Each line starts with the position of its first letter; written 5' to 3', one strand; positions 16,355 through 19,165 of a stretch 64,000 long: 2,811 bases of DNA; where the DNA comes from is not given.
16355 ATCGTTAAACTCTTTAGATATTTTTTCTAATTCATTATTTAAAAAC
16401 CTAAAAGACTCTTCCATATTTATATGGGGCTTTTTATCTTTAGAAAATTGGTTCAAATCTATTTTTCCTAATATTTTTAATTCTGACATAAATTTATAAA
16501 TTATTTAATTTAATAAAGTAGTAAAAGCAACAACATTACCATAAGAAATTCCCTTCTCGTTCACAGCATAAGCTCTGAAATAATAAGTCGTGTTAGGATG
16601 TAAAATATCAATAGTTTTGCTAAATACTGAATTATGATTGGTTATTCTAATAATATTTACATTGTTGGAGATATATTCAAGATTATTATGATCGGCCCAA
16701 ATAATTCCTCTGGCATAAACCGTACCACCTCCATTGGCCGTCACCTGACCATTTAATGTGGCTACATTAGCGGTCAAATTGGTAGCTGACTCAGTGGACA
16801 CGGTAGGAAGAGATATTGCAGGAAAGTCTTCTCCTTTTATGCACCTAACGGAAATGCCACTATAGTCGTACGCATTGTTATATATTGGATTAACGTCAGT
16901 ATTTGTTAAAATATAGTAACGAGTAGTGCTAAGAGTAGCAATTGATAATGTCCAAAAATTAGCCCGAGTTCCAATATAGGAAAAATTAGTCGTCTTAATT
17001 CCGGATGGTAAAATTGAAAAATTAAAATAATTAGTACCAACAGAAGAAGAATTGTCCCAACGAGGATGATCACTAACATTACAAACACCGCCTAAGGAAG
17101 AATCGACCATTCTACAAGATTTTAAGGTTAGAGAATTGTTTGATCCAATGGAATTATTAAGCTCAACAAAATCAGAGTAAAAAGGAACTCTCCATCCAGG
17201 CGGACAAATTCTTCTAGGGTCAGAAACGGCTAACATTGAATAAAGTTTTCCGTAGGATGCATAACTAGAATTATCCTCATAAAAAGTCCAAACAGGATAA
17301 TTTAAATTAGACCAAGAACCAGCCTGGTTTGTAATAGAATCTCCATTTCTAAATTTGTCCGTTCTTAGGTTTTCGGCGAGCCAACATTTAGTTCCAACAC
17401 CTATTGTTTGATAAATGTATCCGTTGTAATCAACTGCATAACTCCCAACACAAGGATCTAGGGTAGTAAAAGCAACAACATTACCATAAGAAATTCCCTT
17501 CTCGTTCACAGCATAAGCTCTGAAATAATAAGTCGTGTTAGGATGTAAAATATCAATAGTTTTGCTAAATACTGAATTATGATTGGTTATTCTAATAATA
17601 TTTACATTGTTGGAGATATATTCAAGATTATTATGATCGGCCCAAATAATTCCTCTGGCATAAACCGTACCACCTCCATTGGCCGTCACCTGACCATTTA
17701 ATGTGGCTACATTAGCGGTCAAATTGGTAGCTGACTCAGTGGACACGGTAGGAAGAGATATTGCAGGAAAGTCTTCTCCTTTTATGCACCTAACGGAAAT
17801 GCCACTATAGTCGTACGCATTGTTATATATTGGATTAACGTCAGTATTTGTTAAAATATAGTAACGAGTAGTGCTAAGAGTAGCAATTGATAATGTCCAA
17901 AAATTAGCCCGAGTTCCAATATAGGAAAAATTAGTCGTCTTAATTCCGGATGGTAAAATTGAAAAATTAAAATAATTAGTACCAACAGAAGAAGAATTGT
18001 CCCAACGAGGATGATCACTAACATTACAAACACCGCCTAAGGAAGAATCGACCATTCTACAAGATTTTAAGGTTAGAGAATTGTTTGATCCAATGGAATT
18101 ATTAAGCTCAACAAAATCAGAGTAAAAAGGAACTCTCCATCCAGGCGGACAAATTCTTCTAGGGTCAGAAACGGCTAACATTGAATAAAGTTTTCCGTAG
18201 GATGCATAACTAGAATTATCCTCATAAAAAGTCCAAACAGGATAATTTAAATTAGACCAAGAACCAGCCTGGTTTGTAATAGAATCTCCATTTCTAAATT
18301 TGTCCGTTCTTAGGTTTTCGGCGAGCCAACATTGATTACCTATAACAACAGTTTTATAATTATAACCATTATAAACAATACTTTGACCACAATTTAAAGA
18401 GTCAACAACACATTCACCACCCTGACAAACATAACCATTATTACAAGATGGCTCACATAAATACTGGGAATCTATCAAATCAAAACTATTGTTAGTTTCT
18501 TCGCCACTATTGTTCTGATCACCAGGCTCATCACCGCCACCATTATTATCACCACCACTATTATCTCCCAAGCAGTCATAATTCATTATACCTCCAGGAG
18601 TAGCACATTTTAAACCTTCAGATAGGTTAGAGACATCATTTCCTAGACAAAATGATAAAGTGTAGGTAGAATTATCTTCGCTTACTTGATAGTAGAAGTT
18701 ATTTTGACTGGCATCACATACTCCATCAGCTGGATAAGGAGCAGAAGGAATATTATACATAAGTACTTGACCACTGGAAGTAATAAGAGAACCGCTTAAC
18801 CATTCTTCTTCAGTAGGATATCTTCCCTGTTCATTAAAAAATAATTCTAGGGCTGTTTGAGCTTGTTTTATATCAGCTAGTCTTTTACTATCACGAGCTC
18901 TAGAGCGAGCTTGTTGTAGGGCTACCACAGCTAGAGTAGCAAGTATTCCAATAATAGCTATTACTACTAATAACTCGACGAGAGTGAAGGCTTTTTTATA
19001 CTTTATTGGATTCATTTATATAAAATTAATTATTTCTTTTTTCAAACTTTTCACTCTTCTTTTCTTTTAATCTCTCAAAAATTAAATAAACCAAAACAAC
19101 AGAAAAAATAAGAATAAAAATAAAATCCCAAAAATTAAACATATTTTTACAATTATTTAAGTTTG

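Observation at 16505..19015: Pilin-anchored FISUMP-domain protein carrying an ~870-bp perfectly identical internal tandem duplication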

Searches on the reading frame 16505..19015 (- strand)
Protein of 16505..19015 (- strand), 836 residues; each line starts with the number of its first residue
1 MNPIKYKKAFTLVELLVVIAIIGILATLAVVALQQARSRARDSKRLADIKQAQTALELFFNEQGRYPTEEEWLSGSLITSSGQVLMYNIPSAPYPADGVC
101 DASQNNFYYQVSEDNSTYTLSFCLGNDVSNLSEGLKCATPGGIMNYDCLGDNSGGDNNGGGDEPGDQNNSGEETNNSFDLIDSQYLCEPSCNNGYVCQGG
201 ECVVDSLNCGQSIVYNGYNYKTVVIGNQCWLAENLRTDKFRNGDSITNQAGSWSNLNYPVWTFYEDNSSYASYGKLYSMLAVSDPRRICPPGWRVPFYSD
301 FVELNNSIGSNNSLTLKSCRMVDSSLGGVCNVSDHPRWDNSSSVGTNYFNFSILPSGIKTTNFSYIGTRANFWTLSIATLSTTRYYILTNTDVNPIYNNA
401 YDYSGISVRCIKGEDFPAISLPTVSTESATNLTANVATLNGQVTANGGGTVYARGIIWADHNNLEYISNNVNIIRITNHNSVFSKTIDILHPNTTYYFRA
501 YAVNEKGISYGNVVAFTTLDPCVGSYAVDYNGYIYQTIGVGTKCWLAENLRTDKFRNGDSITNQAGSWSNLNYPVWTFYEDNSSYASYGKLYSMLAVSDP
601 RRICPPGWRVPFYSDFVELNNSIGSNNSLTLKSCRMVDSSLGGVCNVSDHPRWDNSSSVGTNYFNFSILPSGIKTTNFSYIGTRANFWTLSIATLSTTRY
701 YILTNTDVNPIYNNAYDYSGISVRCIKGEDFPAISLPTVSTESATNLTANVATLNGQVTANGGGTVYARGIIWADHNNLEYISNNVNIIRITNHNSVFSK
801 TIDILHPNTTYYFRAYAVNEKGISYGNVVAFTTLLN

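Call 6: search_protein_families(library=pfam, proteins=[window:16505-19015:-], max_evalue=0.1)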
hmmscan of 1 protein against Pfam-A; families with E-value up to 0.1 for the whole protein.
window:16505-19015:- (836 aa): 12 families
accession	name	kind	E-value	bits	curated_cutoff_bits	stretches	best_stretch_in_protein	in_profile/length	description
PF09603.15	Fib_succ_major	-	8.5e-58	196.1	33.9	2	223-412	1-187/187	Fibrobacter succinogenes major domain (Fib_succ_major)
PF07963.17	N_methyl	-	1.8e-07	30.8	21.2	1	5-29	2-26/27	Prokaryotic N-terminal methylation motif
PF00041.27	fn3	-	1.1e-06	29.2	25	2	471-509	41-75/84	Fibronectin type III domain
PF10179.15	NDNF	-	9.1e-06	26.2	27.3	0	484-506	90-112/127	Neuron-derived neurotrophic factor, first Fn(III) domain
PF16974.11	NAR2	-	5.3e-05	23.2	26.6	0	483-512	93-124/142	High-affinity nitrate transporter accessory, Ig-like domain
PF21766.3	Dit_C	-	0.00015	22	27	0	331-404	49-122/165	Dit, C-terminal domain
PF08334.16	T2SSG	-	0.00021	21.7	21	1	37-130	6-96/108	Type II secretion system (T2SS), protein G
PF16656.11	Pur_ac_phosph_N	-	0.00071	20.5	30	0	478-518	56-93/93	Purple acid Phosphatase, N-terminal domain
PF25059.1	FN3_DSCAM-DSCAML_C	-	0.00095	19.9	39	0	474-519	36-80/89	DSCAM/DSCAML C-terminal Fn3-like domain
PF19743.5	ASTN1_2_fn3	-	0.0049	17.6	24.3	0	479-508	83-112/123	ASTN1/2 Fn3 domain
PF11524.14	SeleniumBinding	-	0.031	15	27.9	0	414-466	13-69/82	Selenium binding protein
PF07578.16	LAB_N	-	0.065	13.8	26.7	0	370-400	30-60/71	Lipid A Biosynthesis N-terminal domain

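Call 7: search_protein_families(library=ncbifam, proteins=[window:16505-19015:-], max_evalue=0.1)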
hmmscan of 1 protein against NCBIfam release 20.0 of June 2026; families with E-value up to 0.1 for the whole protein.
window:16505-19015:- (836 aa): 19 families
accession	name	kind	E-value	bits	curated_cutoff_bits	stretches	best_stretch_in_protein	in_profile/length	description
TIGR02145.1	Fib_succ_major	domain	9.5e-52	176.2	41.65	2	217-412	8-175/176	FISUMP domain-containing protein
NF049889.1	AlphArabdaseBT0360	equivalog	5.8e-15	54.8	600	2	418-535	31-146/639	arabinan endo-1,5-alpha-L-arabinosidase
TIGR01710.1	typeII_sec_gspG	equivalog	1.6e-13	50.8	88.85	1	9-129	2-120/134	type II secretion system major pseudopilin GspG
NF041775.1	typeIV_PilA_Myxo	equivalog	8.7e-10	38.9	400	1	7-67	10-70/214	type IV pilin protein PilA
NF040999.1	pilin_ComGC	equivalog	1.9e-07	31.2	75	1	7-83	1-76/84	competence type IV pilus major pilin ComGC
TIGR02532.1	IV_pilin_GFxxxE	domain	4.8e-07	29.3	16.3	1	8-30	2-24/24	prepilin-type N-terminal cleavage/methylation domain-containing protein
TIGR01708.2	typeII_sec_gspH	equivalog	1.9e-06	28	80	1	9-43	3-37/169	type II secretion system minor pseudopilin GspH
NF007862.0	PRK10574.1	equivalog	4.1e-06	27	138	1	6-64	3-61/145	prepilin peptidase-dependent pilin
NF041013.1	T4P_ComGE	equivalog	3.7e-05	23.8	49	1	5-55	1-52/83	competence type IV pilus minor pilin ComGE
TIGR02596.1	TIGR02596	subfamily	0.00011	22.3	70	1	10-48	1-42/196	Verru_Chthon cassette protein D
TIGR02599.1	TIGR02599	subfamily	0.0041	16.4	256.5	1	9-57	1-50/361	Verru_Chthon cassette protein C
NF040982.1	ComGD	equivalog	0.0049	17.3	70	1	7-41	1-35/139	competence type IV pilus minor pilin ComGD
NF007800.0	PRK10506.1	equivalog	0.02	14.7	158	1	4-42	5-43/163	prepilin peptidase-dependent protein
TIGR01711.1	gspJ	equivalog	0.03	14.1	64.85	1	9-58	2-55/192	type II secretion system minor pseudopilin GspJ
NF002046.0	PRK00872.1-2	equivalog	0.036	14.3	184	0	443-507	2-64/95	hypothetical protein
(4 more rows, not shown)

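Call 11: find_homologous_proteins(query=window:16505-19015:-)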
Query window:16505-19015:- (836 aa): 197 proteins with E <= 0.001 among 8000 candidates; the best 120 are listed.
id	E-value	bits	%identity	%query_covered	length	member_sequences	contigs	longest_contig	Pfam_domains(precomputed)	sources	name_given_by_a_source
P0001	0.0e+0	1190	43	99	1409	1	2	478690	PF09603.16,PF07963.18,PF25059.2,PF07603.18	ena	-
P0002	0.0e+0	1177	99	62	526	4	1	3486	PF09603.16,PF07963.18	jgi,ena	-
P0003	2.7e-254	864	40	99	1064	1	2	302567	PF09603.16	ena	-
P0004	3.1e-207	709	48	87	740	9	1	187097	PF09603.16,PF07963.18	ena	-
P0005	2.3e-202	693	48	87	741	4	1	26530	PF09603.16,PF07963.18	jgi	-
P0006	1.2e-201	690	50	86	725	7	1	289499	PF09603.16,PF07963.18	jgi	-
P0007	8.1e-201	687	47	86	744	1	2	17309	PF09603.16,PF07963.18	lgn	-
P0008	7.9e-142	492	28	75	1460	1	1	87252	PF09603.16,PF16974.12,PF25059.2,PF00041.28,PF16656.12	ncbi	-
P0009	2.0e-140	488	32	73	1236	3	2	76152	PF09603.16,PF16974.12,PF25059.2,PF00041.28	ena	-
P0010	2.4e-122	428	36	51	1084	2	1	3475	PF09603.16,PF26707.1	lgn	-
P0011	6.2e-107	377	31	52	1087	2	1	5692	PF10258.15,PF16974.12,PF25059.2,PF23376.2,PF17964.8,PF00041.28,PF10179.16,PF16656.12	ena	-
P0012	2.2e-103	365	29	62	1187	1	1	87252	PF09603.16,PF16974.12,PF00041.28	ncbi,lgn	-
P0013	1.1e-102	363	33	37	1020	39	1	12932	PF09603.16,PF16655.13,PF16974.12,PF25059.2,PF23376.2,PF00041.28,PF10179.16,PF16656.12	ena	-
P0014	1.4e-101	359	32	77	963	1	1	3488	PF09603.16,PF16974.12,PF25059.2,PF16656.12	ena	-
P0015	6.0e-99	350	31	37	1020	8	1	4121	PF09603.16,PF16655.13,PF16974.12,PF25059.2,PF23376.2,PF00041.28,PF10179.16,PF16656.12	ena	-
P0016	1.2e-93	333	33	74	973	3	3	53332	PF09603.16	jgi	jgi:uncharacterized protein (TIGR02145 family)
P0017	2.8e-92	328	28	62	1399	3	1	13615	PF09603.16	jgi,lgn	jgi:uncharacterized protein (TIGR02145 family)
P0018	3.0e-86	308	30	75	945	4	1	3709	PF09603.16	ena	-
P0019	1.1e-83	300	28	50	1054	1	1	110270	PF16974.12,PF25059.2,PF00041.28,PF10179.16,PF16656.12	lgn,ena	-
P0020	7.7e-83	297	29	73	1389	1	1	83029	PF09603.16,PF00801.27,PF18911.7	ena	-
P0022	1.4e-78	283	31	64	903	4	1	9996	PF09603.16,PF13385.14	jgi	jgi:uncharacterized protein (TIGR02145 family)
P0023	3.3e-76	275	37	26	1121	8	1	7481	PF09603.16,PF16974.12,PF25059.2,PF00041.28,PF16656.12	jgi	-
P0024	2.1e-75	273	35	37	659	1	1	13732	PF09603.16,PF16974.12,PF25059.2,PF17964.8,PF00041.28,PF16656.12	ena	-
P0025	1.7e-72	263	36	37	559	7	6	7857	PF09603.16,PF16974.12,PF25059.2,PF17964.8,PF00041.28,PF10179.16,PF16656.12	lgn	-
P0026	7.3e-72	261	31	64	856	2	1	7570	PF09603.16,PF13385.14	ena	-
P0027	1.7e-71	260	29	50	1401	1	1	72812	PF09603.16,PF16974.12,PF25059.2,PF18962.8,PF00041.28,PF10179.16,PF16656.12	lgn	-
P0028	6.0e-68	248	28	37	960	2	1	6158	PF09603.16,PF16974.12,PF25059.2,PF00041.28,PF16656.12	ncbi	-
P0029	1.2e-65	240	38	49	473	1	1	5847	PF09603.16,PF07963.18,PF18998.7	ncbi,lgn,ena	-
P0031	1.4e-64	237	37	12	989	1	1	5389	PF16974.12,PF25059.2,PF00041.28,PF16656.12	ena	-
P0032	8.0e-63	231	65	19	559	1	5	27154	PF09603.16,PF07963.18,PF07603.18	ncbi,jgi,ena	-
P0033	5.2e-62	228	63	20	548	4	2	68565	PF09603.16,PF07963.18,PF07603.18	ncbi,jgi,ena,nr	ncbi:MAG: FISUMP domain-containing protein [Patescibacteria group bacterium]|nr:prepilin-type N-term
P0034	1.0e-61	227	61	20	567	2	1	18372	PF09603.16,PF07963.18,PF07603.18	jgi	-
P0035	4.8e-60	222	30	64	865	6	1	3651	PF09603.16,PF13385.14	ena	-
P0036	6.3e-60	221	66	17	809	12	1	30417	PF09603.16,PF07963.18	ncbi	-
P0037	9.1e-60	221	66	19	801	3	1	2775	PF09603.16,PF07963.18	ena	-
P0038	2.9e-59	219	28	75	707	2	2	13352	PF09603.16,PF07963.18,PF26707.1,PF07603.18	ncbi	ncbi:MAG: FISUMP domain-containing protein [Candidatus Falkowbacteria bacterium]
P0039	1.2e-58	217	27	64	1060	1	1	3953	PF09603.16,PF18962.8,PF26707.1,PF18998.7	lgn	-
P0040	1.8e-58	217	70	17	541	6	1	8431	PF09603.16,PF07963.18,PF07603.18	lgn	-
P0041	2.8e-58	216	29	64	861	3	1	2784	PF09603.16,PF13385.14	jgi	jgi:uncharacterized protein (TIGR02145 family)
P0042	2.6e-55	206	30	41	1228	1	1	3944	PF09603.16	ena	-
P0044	4.9e-55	205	27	75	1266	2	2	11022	PF09603.16,PF00041.28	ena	-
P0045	6.7e-55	205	34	25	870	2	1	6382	PF09603.16,PF16974.12,PF25059.2,PF00041.28,PF16656.12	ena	-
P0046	2.3e-54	203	33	37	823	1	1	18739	PF09603.16,PF18962.8,PF00041.28,PF16656.12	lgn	-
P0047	1.9e-53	200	34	49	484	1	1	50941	PF09603.16,PF07963.18,PF18998.7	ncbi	-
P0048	2.8e-53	199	33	49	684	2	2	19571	PF09603.16,PF07963.18,PF26707.1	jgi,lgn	jgi:uncharacterized protein (TIGR02145 family)/prepilin-type N-terminal cleavage/methylation domain-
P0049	7.9e-53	198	31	62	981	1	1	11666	PF09603.16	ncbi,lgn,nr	ncbi:MAG: hypothetical protein IH598_16015 [Bacteroidales bacterium]|nr:hypothetical protein [Bacter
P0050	1.2e-52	197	33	42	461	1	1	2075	PF09603.16,PF07963.18,PF18998.7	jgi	-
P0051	2.1e-52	196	31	68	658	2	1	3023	PF09603.16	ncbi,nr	ncbi:MAG: fibrobacter succinogenes major paralogous domain-containing protein, partial [Paludibacter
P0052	3.6e-52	196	35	49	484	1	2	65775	PF09603.16,PF07963.18,PF18998.7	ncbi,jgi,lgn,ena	ncbi:MAG: FISUMP domain-containing protein [Patescibacteria group bacterium]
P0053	5.8e-52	195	64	17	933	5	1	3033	PF09603.16,PF09479.17,PF07963.18,PF18998.7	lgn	-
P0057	1.4e-50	190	58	17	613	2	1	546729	PF09603.16,PF07963.18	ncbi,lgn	-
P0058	3.1e-50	189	29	64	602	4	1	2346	PF09603.16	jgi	jgi:uncharacterized protein (TIGR02145 family)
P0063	2.3e-49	186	29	62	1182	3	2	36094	PF09603.16,PF26707.1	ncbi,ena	-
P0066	4.8e-49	185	28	51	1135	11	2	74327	PF09603.16,PF16974.12,PF25059.2,PF00041.28,PF16656.12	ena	-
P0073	1.0e-47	181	40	28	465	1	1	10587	PF09603.16,PF07963.18,PF18998.7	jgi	jgi:uncharacterized protein (TIGR02145 family)/prepilin-type N-terminal cleavage/methylation domain-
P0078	5.1e-47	179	35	36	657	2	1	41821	PF09603.16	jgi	jgi:uncharacterized protein (TIGR02145 family)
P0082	7.5e-46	175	27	63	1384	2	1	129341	PF09603.16,PF10403.15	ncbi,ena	-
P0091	2.6e-42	163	30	61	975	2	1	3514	PF09603.16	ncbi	-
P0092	2.7e-42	163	33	37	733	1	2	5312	PF09603.16,PF16655.13,PF25059.2,PF00041.28,PF10179.16,PF16656.12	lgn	-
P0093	3.4e-42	163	30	61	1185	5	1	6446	PF09603.16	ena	-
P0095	1.2e-41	161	31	47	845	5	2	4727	PF09603.16,PF07603.18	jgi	jgi:uncharacterized protein (TIGR02145 family)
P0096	1.6e-41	160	30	61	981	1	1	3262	PF09603.16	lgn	-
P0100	1.3e-40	157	31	61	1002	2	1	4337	PF09603.16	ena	-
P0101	1.6e-40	157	32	48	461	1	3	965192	PF09603.16,PF07963.18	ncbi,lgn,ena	ncbi:MAG: FISUMP domain-containing protein [Candidatus Falkowbacteria bacterium]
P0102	2.7e-40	156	36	12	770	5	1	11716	PF23376.2,PF00041.28,PF16656.12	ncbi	-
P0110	4.0e-39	153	57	17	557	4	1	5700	PF09603.16,PF07963.18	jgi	-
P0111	6.2e-39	152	30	61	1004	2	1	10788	PF09603.16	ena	-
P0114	8.9e-38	148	45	11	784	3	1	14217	PF16655.13,PF16974.12,PF25059.2,PF00041.28,PF16656.12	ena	-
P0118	1.5e-36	144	37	13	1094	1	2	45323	PF01391.24,PF25059.2,PF00041.28,PF10179.16,PF16656.12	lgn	-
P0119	2.8e-36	143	28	34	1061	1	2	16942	PF16974.12,PF25059.2,PF13385.14,PF24489.2,PF00041.28,PF16656.12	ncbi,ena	-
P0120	6.1e-36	142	34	24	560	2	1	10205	PF09603.16,PF16974.12,PF25059.2,PF18998.7,PF00041.28,PF16656.12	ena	-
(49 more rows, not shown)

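Call 14: find_encoding_contigs(protein=P0002, flank=10000, max_places=6)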
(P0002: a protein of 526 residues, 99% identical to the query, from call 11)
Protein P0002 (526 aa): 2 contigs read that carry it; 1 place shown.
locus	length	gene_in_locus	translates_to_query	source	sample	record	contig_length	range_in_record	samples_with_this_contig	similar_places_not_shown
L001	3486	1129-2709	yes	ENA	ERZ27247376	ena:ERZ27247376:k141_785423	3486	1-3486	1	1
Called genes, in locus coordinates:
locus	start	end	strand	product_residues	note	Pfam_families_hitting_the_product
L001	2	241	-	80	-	?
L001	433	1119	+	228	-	PF02163:Peptidase_M50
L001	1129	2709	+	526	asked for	PF07963:N_methyl, PF09603:Fib_succ_major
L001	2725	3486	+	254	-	?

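Call 15: find_encoding_contigs(protein=window:16505-19015:-, flank=10000, max_places=6)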
Protein window:16505-19015:- (836 aa): no gene with exactly this product is on record in the collection.

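Call 19: search_solved_structures(query=window:16505-19015:-, max_evalue=1, show_alignments=2)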
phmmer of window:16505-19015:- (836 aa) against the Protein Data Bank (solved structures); distinct sequences matched with E-value up to 1: 23.
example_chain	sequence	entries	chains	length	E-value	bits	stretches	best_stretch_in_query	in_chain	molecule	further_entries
9egp_A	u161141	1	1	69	2.1e-10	42.6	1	3-67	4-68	Geopilin domain 1 protein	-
7tgg_A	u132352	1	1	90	8.7e-10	40.5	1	4-69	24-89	Geopilin domain 1 protein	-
2m7g_A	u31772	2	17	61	1.9e-08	36.1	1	10-69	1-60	Geopilin domain 1 protein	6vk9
5wda_A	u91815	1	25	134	5.1e-08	34.7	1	10-94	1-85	General secretion pathway protein G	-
8tj2_C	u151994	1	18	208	3.4e-07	31.9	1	10-69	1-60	Type IV major pilin protein PilA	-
5kua_A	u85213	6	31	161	2.9e-05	25.5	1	10-77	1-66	pilin | Neisseria meningitidis PilE variant SB-GATDH | Neisseria meningitidis PilE, SB-DATDH variant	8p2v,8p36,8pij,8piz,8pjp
6xxd_A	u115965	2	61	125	3e-05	25.5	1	10-94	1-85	PilA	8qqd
2hi2_A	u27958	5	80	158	3.6e-05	25.2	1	10-69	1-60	Fimbrial protein | PilA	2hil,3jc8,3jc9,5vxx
1ay2_A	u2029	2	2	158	4.6e-05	24.9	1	10-69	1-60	TYPE 4 PILIN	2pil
8p3b_A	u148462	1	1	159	4.8e-05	24.8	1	10-71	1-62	Fimbrial protein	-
1oqw_A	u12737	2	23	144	0.00018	22.9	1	10-61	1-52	Fimbrial protein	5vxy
8tum_e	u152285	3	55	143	0.00064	21.1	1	10-58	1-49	Type IV major pilin protein PilA | Pilin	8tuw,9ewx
8pfb_G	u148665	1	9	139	0.0025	19.1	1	10-64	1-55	Type IV pilin PilE1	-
3sok_A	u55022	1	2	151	0.003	18.9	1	10-54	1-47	Fimbrial protein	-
8tob_GA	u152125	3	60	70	0.0037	18.6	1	11-60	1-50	Fimbrial protein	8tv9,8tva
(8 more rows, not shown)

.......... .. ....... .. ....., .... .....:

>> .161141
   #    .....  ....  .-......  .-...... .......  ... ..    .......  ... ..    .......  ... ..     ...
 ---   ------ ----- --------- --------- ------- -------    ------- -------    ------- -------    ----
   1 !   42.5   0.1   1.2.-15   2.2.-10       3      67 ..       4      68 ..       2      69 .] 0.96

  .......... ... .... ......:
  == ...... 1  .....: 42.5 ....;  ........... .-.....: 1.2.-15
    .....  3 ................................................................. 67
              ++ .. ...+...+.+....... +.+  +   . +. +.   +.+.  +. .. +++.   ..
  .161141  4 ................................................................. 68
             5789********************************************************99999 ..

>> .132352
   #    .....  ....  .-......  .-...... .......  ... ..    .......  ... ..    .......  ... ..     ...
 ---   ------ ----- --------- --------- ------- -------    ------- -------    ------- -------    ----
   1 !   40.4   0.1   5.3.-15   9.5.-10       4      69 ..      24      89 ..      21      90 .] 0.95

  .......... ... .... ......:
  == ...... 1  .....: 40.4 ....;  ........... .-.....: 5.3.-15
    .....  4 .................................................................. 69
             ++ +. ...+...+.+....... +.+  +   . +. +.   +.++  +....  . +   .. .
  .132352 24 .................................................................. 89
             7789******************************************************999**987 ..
